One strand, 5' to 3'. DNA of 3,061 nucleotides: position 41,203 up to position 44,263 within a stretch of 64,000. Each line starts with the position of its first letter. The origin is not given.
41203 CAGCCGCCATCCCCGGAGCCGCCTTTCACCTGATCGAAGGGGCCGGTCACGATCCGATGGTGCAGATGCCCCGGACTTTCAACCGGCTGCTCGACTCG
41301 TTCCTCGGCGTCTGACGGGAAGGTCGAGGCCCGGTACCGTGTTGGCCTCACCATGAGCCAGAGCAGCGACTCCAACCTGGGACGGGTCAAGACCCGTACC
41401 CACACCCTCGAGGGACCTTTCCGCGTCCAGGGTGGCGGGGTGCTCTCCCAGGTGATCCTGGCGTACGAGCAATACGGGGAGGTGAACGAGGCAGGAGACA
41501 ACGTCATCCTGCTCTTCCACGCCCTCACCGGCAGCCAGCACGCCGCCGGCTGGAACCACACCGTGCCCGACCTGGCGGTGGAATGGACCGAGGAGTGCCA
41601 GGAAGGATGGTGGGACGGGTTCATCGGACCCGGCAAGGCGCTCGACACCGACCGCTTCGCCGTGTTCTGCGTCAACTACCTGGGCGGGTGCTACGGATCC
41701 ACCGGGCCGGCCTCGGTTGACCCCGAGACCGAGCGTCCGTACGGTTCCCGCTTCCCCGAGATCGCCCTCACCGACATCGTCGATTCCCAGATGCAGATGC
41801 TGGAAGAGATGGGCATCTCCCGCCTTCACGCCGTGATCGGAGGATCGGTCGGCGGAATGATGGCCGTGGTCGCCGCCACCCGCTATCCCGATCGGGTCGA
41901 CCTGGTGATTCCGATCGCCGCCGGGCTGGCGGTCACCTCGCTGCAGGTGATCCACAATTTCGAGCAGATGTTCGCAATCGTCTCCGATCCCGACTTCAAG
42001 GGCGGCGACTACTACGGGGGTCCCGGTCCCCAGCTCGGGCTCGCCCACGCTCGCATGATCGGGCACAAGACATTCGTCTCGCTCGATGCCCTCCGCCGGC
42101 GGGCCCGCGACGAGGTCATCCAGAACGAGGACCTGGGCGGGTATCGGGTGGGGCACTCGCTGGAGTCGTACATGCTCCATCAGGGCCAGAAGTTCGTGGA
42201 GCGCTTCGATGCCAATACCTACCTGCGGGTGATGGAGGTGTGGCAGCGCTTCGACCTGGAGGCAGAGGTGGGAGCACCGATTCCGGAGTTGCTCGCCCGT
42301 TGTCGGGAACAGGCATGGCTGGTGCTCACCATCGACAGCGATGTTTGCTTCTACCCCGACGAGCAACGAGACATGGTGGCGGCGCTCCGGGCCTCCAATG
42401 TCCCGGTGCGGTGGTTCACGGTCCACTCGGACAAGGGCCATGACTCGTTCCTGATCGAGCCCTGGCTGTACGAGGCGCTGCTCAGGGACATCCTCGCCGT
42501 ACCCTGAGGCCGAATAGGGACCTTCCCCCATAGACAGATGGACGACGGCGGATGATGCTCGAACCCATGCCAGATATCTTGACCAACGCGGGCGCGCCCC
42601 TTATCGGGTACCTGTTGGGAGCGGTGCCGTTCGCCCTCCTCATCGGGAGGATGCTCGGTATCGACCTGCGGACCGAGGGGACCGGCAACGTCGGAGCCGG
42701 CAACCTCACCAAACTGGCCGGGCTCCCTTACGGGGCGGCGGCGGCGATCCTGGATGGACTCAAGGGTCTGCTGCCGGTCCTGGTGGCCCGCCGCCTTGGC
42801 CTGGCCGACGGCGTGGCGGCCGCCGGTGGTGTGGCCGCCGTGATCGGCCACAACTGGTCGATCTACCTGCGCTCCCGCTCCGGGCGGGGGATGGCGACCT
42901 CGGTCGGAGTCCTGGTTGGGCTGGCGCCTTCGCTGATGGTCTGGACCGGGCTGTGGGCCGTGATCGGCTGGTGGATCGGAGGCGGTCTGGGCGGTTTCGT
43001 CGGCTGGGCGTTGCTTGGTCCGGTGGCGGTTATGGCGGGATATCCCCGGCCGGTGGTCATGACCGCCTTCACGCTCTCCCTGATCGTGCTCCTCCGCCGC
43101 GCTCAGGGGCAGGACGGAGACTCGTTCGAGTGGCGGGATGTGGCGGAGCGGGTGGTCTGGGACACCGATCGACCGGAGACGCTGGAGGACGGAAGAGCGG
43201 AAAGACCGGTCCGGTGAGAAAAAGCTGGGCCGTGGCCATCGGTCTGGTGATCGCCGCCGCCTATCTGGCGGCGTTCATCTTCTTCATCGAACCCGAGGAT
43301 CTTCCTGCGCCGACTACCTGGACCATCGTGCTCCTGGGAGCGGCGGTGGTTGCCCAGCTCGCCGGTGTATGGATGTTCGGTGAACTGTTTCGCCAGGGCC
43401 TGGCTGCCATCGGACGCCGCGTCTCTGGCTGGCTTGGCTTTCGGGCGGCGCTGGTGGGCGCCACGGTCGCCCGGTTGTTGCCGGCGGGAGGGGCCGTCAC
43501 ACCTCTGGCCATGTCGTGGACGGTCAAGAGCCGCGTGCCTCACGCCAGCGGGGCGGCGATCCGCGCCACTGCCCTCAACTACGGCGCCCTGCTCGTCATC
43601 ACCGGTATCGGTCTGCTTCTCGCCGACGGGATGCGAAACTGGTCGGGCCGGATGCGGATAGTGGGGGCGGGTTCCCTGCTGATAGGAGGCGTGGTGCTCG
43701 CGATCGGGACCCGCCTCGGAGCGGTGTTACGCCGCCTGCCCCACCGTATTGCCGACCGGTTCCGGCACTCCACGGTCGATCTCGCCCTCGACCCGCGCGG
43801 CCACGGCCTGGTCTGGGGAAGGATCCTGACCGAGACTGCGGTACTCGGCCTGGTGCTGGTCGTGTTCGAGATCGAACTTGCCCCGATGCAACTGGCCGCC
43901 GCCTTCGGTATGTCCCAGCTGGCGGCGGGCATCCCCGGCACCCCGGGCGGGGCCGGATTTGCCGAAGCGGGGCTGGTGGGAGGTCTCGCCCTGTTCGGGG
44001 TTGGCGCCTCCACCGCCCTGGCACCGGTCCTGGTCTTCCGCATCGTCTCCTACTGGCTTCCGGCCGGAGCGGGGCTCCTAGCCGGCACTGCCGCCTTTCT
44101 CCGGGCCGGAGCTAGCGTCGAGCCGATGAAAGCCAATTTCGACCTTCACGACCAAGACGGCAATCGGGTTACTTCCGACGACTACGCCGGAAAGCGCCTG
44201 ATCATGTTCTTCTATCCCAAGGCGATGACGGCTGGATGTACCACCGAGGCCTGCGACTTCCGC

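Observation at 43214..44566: Membrane flippase-like domain gene reads straight into bcp with no stop codon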

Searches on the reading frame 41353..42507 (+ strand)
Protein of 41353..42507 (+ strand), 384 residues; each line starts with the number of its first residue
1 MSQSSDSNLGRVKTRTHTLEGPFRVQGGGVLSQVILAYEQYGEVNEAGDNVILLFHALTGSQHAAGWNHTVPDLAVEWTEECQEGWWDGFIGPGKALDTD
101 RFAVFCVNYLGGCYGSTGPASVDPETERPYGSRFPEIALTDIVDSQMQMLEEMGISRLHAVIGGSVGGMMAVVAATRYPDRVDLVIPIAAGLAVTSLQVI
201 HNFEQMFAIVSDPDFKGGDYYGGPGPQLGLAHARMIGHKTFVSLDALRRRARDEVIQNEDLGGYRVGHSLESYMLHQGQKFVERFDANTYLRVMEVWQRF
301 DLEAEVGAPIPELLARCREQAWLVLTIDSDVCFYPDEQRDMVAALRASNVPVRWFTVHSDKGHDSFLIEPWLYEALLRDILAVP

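Call 3: search_protein_families(library=pfam, proteins=[window:41353-42507:+], max_evalue=0.01)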
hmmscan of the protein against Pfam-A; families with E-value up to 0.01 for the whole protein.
window:41353-42507:+ (384 aa): 4 families
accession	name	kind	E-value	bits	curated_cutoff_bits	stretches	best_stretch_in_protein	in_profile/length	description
PF00561.26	Abhydrolase_1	-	5.4e-16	59.4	25.8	1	51-344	2-224/245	alpha/beta hydrolase fold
PF00756.26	Esterase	-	0.00022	21.5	22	1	139-191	102-149/251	Putative esterase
PF12146.15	Hydrolase_4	-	0.0022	17.8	27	1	148-207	67-126/239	Serine aminopeptidase, S33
PF00326.27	Peptidase_S9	-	0.0071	16.3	22.6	0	160-189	67-96/213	Prolyl oligopeptidase family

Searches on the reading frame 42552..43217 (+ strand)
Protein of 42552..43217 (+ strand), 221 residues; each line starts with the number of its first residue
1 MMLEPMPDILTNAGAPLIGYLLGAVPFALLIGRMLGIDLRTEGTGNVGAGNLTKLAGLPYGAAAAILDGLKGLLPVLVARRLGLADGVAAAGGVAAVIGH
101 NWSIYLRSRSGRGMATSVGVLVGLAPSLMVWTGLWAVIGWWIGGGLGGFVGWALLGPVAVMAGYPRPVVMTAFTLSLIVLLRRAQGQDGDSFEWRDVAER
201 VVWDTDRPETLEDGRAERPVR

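Call 3: search_protein_families(library=pfam, proteins=[window:42552-43217:+], max_evalue=0.01)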
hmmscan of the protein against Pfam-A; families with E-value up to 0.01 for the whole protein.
window:42552-43217:+ (221 aa): 1 family
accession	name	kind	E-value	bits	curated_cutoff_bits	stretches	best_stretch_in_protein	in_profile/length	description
PF02660.20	G3P_acyltransf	-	8.5e-31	107.7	24.1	1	18-182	1-156/164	Glycerol-3-phosphate acyltransferase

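Call 4: search_protein_families(library=ncbifam, proteins=[window:42552-43217:+], max_evalue=0.01)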
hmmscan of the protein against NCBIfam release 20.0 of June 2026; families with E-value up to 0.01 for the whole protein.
window:42552-43217:+ (221 aa): 8 families
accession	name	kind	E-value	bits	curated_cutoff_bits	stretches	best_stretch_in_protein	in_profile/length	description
NF010993.0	PRK14417.1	equivalog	4e-26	92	249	1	17-187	10-188/232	membrane protein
TIGR00023.1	TIGR00023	equivalog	5.8e-25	88.2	137.2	1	17-139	10-134/196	glycerol-3-phosphate 1-O-acyltransferase PlsY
NF010992.0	PRK14416.1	equivalog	6.2e-19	68.9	222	1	17-126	4-115/207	membrane protein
NF010990.0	PRK14414.1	equivalog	3.7e-14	52.9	261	1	17-127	12-123/210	glycerol-3-phosphate acyltransferase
NF010976.0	PRK14399.1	equivalog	8.7e-12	45.4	419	1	15-126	14-132/258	membrane protein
NF010978.0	PRK14401.1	equivalog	1.9e-11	44.1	163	1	17-135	7-121/187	membrane protein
NF001254.0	PRK00220.2-1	equivalog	5.4e-10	39.6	199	1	19-134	13-128/182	glycerol-3-phosphate 1-O-acyltransferase PlsY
NF010987.0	PRK14411.1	equivalog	2.2e-07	30.9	243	1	15-122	6-114/204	membrane protein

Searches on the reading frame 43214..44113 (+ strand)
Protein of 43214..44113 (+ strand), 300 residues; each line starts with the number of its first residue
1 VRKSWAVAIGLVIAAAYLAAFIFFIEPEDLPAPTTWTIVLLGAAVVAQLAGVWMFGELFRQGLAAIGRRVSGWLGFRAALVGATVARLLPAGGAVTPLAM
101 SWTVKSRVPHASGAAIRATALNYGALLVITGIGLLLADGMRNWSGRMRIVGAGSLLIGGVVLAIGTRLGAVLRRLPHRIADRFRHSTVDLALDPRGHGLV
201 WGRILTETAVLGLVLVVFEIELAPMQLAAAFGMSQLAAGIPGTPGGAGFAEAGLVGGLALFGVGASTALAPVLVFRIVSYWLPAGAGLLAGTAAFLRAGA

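Call 31: search_solved_structures(query=A2, max_evalue=1, show_alignments=1)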
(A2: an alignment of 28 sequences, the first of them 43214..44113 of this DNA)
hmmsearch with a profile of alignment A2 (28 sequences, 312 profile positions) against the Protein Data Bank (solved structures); distinct sequences matched with E-value up to 1: 3.
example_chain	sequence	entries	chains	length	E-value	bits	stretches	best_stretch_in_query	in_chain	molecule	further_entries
3h90_A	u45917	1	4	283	0.05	16.3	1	105-193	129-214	Ferrous-iron efflux pump fieF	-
2qfi_A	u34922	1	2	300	0.075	15.8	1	105-193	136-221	Ferrous-iron efflux pump fieF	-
2lzs_A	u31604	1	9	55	0.49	13.1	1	151-199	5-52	Sec-independent protein translocase protein TatA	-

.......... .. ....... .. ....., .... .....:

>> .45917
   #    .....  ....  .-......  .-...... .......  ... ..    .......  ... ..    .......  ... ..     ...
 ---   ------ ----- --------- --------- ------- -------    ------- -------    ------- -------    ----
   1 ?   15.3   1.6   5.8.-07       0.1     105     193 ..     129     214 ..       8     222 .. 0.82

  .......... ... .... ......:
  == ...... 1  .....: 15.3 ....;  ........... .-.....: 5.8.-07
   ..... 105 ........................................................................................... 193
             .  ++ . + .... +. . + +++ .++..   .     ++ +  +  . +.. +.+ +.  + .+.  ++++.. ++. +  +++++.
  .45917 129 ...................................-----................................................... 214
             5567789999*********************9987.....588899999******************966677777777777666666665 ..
